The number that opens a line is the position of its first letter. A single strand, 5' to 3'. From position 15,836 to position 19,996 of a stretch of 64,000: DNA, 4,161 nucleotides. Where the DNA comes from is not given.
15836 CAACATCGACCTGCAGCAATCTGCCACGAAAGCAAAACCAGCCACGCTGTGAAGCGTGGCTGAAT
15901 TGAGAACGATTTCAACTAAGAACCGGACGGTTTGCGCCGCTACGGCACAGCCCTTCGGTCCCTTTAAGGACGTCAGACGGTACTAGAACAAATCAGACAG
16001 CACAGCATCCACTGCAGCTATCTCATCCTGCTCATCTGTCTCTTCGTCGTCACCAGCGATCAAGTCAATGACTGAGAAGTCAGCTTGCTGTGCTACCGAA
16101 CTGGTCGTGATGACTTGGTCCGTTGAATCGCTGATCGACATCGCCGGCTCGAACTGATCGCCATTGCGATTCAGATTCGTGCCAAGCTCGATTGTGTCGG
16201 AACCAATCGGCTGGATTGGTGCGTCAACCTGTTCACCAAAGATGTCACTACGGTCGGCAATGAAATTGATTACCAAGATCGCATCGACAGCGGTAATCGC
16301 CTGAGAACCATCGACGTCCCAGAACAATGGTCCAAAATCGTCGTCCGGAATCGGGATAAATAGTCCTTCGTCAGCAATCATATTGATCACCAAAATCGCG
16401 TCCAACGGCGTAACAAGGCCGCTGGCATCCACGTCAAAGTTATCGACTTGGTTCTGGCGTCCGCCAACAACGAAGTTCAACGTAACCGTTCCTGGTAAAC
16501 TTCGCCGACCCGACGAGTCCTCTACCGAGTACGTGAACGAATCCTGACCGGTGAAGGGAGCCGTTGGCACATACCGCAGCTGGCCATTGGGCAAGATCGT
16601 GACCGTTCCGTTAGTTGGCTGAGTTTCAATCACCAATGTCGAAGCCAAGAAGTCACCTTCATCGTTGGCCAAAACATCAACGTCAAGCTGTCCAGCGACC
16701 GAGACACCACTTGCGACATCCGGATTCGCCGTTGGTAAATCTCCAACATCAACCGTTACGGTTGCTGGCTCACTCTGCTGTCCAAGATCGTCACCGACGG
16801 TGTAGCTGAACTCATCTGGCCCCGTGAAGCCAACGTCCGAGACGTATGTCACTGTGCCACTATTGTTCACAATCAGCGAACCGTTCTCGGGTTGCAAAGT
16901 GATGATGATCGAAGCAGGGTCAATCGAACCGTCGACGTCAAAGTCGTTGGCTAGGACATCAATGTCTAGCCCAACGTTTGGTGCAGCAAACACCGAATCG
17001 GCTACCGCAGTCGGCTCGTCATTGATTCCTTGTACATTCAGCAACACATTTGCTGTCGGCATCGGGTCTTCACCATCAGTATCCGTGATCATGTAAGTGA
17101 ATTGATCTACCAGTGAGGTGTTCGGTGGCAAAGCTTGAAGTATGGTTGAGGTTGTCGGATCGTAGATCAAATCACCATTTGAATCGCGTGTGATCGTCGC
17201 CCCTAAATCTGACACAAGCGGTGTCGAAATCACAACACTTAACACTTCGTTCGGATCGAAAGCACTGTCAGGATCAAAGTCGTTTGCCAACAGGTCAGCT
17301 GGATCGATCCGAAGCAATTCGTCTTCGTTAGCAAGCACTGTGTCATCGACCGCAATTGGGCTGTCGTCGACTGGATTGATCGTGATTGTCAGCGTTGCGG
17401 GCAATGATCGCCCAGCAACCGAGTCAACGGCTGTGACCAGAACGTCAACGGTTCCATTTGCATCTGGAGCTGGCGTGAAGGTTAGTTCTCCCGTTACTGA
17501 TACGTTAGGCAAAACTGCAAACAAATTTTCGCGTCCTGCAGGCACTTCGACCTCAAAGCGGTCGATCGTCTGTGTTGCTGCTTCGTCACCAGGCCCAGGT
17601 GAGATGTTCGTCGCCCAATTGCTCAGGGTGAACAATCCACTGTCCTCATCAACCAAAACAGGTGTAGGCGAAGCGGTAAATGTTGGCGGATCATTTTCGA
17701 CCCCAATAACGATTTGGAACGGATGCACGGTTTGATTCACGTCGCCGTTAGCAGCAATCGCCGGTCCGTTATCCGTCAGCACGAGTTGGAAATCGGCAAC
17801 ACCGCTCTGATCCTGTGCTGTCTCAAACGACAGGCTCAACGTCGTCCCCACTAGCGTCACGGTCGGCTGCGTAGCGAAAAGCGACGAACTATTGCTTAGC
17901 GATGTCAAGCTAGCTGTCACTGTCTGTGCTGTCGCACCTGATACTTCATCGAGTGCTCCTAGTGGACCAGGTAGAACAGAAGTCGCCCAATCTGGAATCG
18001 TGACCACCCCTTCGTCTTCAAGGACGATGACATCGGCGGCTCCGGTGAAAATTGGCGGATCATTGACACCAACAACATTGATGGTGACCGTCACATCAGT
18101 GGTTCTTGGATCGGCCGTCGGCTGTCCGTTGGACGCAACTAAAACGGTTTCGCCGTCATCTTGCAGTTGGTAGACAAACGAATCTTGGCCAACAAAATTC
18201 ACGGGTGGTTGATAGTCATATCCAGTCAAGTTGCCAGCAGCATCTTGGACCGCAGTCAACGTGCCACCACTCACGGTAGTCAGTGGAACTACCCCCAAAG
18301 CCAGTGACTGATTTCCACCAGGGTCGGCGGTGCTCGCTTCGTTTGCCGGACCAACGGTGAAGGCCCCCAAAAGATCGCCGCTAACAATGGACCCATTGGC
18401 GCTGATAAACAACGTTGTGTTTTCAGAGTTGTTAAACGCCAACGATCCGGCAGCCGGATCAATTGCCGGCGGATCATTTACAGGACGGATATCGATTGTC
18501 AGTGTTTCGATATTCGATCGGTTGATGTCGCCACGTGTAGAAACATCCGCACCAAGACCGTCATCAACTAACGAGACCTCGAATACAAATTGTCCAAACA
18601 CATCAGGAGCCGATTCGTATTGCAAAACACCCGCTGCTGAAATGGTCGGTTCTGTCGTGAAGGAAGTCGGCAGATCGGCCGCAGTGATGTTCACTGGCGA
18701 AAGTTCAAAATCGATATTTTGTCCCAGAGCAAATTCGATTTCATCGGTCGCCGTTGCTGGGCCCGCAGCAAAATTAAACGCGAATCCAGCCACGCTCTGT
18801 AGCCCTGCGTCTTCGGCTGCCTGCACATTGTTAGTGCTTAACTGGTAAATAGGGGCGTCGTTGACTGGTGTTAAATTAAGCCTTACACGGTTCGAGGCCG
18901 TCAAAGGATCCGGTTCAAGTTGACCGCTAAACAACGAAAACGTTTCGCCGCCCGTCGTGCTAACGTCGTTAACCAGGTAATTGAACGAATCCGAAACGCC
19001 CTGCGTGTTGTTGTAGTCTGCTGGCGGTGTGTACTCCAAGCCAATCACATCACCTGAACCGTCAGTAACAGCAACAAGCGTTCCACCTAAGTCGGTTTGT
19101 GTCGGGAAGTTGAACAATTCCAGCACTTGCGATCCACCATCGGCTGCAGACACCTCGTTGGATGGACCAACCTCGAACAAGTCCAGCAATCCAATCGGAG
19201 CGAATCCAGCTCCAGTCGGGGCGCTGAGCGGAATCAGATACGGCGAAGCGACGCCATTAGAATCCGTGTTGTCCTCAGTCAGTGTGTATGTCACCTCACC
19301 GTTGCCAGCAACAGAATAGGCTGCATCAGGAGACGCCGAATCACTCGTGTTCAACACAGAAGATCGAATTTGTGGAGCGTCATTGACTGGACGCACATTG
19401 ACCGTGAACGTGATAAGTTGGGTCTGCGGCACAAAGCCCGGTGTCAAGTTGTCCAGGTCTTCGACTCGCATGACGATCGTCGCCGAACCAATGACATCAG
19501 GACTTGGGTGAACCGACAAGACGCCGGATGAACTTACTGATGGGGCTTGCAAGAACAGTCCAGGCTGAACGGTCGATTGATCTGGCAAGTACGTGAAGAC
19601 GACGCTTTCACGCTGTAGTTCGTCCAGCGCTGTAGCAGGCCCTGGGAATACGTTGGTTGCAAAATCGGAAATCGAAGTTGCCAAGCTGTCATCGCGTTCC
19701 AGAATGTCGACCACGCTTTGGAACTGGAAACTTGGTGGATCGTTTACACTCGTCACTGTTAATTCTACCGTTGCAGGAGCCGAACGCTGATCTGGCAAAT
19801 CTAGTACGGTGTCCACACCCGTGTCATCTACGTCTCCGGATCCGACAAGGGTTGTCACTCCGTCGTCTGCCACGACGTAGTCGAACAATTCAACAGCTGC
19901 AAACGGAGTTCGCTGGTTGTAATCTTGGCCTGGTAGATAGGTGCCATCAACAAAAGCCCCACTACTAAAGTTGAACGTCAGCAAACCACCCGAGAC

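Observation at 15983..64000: Tandem array of at least three giant paralogous surface proteins built on one scaffold with swappable loop slots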

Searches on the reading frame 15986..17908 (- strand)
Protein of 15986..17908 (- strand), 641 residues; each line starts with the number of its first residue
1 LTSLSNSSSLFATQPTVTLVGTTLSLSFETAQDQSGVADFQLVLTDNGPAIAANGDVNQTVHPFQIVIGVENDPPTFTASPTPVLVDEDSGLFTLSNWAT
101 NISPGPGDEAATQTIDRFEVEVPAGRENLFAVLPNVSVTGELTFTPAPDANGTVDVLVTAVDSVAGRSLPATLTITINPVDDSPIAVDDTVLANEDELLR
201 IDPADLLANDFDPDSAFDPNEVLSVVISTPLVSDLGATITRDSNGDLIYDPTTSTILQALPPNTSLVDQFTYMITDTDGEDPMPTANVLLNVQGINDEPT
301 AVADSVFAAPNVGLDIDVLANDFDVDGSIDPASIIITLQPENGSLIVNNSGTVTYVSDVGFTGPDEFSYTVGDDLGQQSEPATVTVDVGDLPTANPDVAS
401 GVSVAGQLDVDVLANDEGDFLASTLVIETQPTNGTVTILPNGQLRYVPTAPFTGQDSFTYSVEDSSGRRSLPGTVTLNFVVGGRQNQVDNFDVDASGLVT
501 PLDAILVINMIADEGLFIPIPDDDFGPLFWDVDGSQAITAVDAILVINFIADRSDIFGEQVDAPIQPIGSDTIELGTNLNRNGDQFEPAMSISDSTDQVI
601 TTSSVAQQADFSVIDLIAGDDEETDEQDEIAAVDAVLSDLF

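Call 68: search_protein_families(library=pfam, proteins=[window:15986-17908:-], max_evalue=0.05)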
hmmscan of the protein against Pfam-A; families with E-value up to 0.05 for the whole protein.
window:15986-17908:- (641 aa): 5 families
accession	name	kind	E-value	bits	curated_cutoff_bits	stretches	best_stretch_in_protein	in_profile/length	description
PF17963.7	Big_9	-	8.4e-41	139.2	23.6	4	296-386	1-88/89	Bacterial Ig domain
PF17803.7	Cadherin_4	-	3.8e-32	111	25.1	3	286-355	1-71/71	Bacterial cadherin-like domain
PF17892.7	Cadherin_5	-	1.3e-26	92.7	26.5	3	296-388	2-97/98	Cadherin-like domain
PF00404.24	Dockerin_1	-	1.1e-07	32.4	22.9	1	491-550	2-56/57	Dockerin type I domain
PF19076.6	CshA_repeat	-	0.00011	23.2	27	0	424-468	51-93/103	Surface adhesin CshA repetitive domain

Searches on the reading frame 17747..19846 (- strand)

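Call 68: search_protein_families(library=pfam, proteins=[window:17747-19846:-], max_evalue=0.05)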
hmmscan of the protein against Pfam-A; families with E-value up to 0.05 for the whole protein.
window:17747-19846:- (700 aa): 2 families
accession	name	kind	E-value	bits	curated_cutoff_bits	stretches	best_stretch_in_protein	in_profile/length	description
PF17803.7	Cadherin_4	-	7.7e-06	26.8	25.1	0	25-62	1-35/71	Bacterial cadherin-like domain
PF17963.7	Big_9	-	0.0004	21.6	23.6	1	504-566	25-80/89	Bacterial Ig domain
